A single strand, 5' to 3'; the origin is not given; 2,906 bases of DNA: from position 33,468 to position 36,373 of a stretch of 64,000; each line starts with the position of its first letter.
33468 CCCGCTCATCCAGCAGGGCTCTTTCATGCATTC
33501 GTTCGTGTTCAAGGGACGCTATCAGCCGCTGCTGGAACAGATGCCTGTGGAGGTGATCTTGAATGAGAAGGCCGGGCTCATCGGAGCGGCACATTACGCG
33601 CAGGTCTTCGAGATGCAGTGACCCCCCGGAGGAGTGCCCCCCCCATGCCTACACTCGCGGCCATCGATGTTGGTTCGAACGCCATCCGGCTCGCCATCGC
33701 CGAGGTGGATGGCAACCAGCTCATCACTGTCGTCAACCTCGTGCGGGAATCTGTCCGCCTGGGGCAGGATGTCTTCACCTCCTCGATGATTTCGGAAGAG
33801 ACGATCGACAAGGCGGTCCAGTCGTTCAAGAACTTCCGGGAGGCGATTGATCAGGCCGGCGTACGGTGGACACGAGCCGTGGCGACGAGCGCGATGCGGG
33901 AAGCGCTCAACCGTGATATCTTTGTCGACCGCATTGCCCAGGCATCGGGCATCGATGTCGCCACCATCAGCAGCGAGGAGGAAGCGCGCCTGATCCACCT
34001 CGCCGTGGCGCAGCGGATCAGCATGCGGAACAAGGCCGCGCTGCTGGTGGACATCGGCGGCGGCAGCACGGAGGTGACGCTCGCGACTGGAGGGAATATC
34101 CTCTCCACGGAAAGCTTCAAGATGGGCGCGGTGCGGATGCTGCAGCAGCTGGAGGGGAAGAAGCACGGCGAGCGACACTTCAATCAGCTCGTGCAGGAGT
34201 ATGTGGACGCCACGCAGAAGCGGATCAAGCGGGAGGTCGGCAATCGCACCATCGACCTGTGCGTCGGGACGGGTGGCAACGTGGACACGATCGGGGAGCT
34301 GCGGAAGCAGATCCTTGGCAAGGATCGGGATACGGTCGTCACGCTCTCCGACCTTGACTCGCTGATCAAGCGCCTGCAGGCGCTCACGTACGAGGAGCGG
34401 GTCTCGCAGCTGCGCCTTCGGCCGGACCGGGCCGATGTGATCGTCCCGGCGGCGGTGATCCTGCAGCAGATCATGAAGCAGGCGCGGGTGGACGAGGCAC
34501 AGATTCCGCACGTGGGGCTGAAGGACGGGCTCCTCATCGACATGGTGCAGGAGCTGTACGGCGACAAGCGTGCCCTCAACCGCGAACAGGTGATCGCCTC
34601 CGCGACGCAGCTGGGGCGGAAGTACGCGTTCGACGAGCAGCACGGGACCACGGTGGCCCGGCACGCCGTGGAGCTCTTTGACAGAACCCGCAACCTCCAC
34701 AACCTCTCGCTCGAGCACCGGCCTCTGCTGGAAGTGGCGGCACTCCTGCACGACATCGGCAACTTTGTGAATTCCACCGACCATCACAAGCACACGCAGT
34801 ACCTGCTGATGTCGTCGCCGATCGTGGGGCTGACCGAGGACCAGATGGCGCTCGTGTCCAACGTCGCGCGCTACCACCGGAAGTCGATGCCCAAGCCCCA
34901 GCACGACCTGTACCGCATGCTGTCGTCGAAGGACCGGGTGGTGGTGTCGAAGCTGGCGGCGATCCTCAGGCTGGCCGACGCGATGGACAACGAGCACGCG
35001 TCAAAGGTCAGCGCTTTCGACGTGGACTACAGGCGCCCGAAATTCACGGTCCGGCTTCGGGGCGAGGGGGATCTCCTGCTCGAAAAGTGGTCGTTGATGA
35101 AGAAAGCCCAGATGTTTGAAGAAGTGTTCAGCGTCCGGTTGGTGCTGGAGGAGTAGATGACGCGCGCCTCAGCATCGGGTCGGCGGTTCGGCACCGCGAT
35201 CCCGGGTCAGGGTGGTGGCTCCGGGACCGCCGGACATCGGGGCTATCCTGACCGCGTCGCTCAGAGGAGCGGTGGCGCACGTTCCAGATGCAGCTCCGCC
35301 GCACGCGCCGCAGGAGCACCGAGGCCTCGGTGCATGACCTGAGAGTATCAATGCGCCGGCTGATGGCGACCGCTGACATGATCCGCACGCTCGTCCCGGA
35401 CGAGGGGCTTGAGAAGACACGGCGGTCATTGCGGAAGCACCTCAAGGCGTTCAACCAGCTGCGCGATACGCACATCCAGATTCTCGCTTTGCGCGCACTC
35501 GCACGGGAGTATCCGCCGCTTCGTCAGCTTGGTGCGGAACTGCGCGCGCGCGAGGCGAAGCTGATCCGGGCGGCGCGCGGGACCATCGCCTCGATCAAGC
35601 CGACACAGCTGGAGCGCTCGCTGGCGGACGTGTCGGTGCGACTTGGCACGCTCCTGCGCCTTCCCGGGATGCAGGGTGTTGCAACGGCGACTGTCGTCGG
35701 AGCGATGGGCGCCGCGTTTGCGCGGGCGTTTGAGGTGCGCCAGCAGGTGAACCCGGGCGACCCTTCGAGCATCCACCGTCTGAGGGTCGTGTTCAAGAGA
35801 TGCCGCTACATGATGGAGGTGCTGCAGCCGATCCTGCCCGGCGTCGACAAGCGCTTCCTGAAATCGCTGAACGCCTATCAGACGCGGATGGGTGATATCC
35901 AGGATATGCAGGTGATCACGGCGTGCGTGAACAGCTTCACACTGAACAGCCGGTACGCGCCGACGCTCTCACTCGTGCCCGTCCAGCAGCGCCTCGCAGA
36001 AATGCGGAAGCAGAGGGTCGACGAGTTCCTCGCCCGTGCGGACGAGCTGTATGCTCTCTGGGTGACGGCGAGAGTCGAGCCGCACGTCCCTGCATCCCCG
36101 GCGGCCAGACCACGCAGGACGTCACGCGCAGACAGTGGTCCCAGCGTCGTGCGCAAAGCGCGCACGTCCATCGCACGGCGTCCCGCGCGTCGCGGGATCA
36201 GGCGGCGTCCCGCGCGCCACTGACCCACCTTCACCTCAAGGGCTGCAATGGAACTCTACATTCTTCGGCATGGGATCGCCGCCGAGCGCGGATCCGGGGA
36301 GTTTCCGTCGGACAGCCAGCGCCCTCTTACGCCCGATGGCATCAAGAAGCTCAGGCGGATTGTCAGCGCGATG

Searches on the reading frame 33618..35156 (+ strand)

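Call 79: search_protein_families(library=pfam, proteins=[window:33618-35156:+], max_evalue=0.00001)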
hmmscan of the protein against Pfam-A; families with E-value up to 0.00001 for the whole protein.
window:33618-35156:+ (512 aa): 3 families
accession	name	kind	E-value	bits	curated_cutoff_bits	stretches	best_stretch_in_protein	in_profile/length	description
PF02541.22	Ppx-GppA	-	6.8e-50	170.6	27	1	28-311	3-283/285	Ppx/GppA phosphatase family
PF21447.3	Ppx-GppA_III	-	2.7e-26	92.9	27.3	1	327-472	4-148/177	Ppx/GppA phosphatase, domain III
PF01966.28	HD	-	1.5e-07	32.1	22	1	345-458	7-115/116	HD domain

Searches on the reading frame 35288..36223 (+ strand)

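Call 84: search_protein_families(library=pfam, proteins=[window:35288-36223:+], max_evalue=0.0001)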
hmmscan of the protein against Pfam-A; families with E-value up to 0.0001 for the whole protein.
window:35288-36223:+ (311 aa): 1 family
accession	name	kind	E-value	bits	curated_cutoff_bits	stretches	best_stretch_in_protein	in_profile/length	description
PF05235.19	CHAD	-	6.1e-27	95.5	25.6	1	6-213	17-226/228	CHAD domain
